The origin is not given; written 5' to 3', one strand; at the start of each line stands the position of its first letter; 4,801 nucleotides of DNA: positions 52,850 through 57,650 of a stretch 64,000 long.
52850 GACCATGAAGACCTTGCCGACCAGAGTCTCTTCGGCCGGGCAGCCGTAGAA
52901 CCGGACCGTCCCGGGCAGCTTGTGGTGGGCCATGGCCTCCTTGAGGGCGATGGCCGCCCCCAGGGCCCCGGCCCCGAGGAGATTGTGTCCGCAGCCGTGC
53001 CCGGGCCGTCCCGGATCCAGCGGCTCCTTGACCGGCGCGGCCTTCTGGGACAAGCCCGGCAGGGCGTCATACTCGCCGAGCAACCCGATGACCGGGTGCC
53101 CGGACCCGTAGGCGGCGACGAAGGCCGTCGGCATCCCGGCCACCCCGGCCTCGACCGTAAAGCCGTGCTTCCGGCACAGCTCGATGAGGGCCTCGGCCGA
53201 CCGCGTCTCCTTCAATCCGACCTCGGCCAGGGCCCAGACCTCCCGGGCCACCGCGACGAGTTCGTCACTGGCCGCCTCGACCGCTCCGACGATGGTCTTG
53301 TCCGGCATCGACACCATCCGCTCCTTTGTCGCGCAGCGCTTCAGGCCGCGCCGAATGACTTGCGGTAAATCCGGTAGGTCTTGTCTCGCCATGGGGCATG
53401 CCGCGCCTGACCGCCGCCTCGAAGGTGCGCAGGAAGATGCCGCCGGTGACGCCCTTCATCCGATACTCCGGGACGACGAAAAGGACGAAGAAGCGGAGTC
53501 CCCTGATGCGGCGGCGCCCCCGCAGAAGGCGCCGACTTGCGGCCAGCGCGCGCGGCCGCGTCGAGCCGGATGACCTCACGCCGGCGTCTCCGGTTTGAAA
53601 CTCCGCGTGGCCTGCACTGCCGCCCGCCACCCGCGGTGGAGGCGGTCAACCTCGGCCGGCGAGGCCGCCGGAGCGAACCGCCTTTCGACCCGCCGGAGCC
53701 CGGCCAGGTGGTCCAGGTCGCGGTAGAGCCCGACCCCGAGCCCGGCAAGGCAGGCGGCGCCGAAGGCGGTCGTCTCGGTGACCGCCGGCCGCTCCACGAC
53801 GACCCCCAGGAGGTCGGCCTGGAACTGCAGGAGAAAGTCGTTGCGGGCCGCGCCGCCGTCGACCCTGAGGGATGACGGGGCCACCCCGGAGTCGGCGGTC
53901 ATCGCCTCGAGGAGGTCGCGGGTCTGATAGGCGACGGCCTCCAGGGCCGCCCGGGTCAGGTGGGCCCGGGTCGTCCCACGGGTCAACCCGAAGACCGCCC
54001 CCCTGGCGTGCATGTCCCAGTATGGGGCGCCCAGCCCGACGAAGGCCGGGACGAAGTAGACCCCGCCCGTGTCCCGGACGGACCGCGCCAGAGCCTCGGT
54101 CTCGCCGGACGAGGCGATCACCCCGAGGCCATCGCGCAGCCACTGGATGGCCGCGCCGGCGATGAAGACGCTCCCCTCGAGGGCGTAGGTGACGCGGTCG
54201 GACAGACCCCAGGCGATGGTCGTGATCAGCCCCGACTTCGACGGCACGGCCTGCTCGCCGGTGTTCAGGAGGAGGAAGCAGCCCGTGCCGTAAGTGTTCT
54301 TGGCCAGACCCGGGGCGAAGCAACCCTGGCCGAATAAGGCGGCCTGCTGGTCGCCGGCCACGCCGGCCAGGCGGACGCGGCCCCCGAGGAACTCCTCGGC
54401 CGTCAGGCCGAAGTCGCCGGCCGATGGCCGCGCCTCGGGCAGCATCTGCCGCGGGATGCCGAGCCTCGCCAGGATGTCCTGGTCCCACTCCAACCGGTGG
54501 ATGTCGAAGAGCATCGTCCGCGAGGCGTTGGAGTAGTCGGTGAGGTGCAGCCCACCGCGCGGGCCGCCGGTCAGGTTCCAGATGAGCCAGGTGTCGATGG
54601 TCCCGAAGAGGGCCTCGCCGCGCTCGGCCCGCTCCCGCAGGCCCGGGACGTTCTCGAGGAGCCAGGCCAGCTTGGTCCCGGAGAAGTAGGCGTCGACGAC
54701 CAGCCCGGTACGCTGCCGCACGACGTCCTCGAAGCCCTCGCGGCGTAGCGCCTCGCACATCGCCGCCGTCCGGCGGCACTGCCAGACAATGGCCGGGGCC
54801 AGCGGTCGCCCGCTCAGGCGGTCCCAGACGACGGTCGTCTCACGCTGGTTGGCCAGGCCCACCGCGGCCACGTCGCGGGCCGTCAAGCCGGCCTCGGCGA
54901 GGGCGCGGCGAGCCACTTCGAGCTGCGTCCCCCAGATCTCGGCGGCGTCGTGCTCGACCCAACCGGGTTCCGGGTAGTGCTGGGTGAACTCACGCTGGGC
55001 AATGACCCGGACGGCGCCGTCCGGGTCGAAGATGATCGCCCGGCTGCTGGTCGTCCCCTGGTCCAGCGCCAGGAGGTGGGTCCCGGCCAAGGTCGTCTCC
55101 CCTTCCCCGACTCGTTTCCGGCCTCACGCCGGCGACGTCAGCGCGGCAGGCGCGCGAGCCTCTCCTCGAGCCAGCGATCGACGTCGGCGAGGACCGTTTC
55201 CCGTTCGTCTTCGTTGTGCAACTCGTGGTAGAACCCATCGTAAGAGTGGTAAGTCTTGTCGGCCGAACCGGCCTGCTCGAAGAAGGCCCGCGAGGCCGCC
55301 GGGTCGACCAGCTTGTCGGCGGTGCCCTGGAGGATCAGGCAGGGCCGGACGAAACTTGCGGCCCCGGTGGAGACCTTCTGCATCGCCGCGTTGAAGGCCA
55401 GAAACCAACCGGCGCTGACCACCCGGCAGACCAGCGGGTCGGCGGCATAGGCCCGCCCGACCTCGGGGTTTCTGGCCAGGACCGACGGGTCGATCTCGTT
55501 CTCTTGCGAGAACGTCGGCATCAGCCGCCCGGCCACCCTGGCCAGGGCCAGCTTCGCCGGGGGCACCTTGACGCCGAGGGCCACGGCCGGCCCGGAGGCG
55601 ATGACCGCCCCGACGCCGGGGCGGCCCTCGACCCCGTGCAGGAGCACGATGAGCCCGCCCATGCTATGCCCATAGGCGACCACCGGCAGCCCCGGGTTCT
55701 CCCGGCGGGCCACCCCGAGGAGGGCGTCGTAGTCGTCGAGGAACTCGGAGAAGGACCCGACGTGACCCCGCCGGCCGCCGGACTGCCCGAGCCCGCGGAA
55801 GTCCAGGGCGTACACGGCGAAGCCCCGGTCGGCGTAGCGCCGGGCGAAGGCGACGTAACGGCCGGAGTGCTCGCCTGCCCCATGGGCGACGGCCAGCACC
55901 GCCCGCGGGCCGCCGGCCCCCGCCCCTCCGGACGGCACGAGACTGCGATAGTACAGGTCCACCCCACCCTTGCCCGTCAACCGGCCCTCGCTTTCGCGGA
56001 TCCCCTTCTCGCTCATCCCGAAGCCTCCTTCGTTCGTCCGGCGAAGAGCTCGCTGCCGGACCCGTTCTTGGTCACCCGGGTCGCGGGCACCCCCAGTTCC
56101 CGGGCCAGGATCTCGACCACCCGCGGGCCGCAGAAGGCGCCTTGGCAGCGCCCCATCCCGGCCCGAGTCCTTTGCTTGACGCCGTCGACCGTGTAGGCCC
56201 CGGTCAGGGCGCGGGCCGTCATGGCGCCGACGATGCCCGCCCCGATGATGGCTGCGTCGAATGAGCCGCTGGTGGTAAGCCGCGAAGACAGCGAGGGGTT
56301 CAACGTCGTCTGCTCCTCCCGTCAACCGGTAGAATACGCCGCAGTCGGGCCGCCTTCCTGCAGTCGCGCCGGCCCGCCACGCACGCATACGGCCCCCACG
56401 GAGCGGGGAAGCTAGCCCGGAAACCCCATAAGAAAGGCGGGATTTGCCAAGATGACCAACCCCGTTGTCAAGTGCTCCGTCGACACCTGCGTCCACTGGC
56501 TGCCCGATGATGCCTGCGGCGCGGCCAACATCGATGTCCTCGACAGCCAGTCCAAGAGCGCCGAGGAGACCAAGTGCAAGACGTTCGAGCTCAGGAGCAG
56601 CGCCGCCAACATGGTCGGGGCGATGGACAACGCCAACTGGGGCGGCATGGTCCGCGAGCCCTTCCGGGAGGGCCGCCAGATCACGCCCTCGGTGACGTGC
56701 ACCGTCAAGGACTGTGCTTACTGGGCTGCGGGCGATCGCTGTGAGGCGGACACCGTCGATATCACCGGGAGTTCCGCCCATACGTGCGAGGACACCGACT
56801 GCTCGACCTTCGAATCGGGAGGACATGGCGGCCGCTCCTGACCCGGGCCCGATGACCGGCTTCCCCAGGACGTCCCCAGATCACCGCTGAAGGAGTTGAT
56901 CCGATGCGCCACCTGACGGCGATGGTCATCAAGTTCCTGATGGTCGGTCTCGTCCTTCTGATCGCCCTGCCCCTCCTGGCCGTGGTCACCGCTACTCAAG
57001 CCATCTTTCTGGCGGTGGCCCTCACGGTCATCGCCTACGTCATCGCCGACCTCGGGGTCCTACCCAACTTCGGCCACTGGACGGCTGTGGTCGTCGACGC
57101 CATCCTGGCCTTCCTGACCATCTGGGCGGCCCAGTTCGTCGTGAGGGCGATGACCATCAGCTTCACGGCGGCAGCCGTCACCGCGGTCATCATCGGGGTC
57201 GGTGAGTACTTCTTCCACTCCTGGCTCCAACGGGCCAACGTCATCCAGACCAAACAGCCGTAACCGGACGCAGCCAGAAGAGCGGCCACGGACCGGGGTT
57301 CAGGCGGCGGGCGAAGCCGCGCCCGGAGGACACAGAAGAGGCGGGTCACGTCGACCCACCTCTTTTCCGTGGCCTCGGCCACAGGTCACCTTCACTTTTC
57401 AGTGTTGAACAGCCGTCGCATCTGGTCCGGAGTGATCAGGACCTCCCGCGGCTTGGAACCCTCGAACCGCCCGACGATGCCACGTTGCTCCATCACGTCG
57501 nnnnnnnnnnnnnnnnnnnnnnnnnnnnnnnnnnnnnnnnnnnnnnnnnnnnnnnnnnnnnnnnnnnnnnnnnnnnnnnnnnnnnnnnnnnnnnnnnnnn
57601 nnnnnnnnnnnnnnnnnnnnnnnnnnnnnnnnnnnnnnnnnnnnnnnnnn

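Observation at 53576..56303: Glycerol module with an in-frame-deleted G3P dehydrogenase: relic-lipase-glpK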

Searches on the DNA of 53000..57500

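Call 21: search_rna_families(source=window, start=53000, end=57500, threshold=evalue, max_evalue=1)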
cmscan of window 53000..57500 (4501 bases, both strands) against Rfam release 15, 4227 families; matches with E-value up to 1: 3.
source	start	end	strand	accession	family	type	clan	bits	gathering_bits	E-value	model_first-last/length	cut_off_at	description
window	57328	57412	-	RF01409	STnc250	Gene; sRNA;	-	24.7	42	0.1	1-94/94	no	STnc250 Hfq binding RNA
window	54111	54176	-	RF02027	MIR2907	Gene; miRNA;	-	23.5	60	0.27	1-65/65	no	MIR2907 microRNA precursor family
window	57309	57368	+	RF02241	Xoo2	Gene; sRNA;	-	21.8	45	0.5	1-78/78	no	Xanthomonadaceae sRNA Xoo2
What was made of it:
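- Tried and rejected: It returned only sub-threshold chance hits, with no riboswitch or leader RNA (call 21).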

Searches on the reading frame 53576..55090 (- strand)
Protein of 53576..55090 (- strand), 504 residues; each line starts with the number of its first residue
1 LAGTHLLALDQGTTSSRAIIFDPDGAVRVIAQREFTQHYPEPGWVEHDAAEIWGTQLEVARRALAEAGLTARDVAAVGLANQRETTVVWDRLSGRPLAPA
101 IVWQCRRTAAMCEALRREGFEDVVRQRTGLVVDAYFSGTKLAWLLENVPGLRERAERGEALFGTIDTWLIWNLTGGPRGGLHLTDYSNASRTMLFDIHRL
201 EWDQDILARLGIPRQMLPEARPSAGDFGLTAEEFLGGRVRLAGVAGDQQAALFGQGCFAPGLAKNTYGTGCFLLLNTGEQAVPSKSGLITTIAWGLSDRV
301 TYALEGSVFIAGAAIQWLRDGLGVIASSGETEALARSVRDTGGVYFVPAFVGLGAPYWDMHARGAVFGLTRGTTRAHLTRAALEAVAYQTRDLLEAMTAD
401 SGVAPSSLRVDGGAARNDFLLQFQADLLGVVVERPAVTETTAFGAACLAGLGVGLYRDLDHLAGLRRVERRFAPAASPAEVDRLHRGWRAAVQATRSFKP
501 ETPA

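Call 3: search_protein_families(library=pfam, proteins=[window:53576-55090:-], max_evalue=1)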
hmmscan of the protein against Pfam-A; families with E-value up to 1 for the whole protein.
window:53576-55090:- (504 aa): 2 families
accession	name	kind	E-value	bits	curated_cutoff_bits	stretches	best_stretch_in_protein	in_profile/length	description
PF00370.27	FGGY_N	-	4e-73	246.5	28.8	1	7-254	3-245/245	FGGY family of carbohydrate kinases, N-terminal domain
PF02782.22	FGGY_C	-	2.4e-47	161.7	27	1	264-451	2-196/198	FGGY family of carbohydrate kinases, C-terminal domain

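Call 4: search_protein_families(library=ncbifam, proteins=[window:53576-55090:-], max_evalue=1)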
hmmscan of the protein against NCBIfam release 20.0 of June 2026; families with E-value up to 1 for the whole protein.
window:53576-55090:- (504 aa): 12 families
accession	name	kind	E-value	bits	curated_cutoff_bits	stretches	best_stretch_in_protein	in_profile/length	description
NF000756.0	PRK00047.1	subfamily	5.5e-230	763.9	498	1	4-500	5-499/502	glycerol kinase GlpK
TIGR01311.1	glycerol_kin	equivalog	9.1e-207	687.2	590.35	1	6-496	3-494/496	glycerol kinase GlpK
TIGR01312.1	XylB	equivalog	1.3e-59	202.1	380.25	1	8-462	2-448/481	xylulokinase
NF008187.0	PRK10939.1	equivalog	1.1e-38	133.1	528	1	3-494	3-502/521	autoinducer-2 kinase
TIGR01314.1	gntK_FGGY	equivalog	1.5e-35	122.7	648.55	1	6-481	2-478/505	gluconokinase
NF011601.0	PRK15027.1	equivalog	2.4e-31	108.7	912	1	8-476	4-459/484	xylulokinase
TIGR02628.1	fuculo_kin_coli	equivalog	4.7e-31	108.2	470.9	1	7-462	4-451/465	L-fuculokinase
TIGR01315.1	5C_CHO_kinase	subfamily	1.5e-24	86.7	408.7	2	317-478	357-518/541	FGGY family pentulose kinase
NF003154.0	PRK04123.1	equivalog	6.3e-14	51.6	428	1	354-461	393-500/554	ribulokinase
TIGR01234.1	L-ribulokinase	equivalog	3.3e-13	49.2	583.25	1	348-479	380-513/536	ribulokinase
NF007925.0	PRK10640.1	equivalog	1.2e-11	43.8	639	2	2-220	2-210/489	rhamnulokinase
TIGR02627.1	rhamnulo_kin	equivalog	3.2e-11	42.5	527.95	2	76-230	70-214/454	rhamnulokinase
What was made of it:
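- On Glycerol kinase GlpK (53576..55090): TIGR01311 at 687.2 bits (cut-off 590.35), positions 3-494/496 (call 4).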
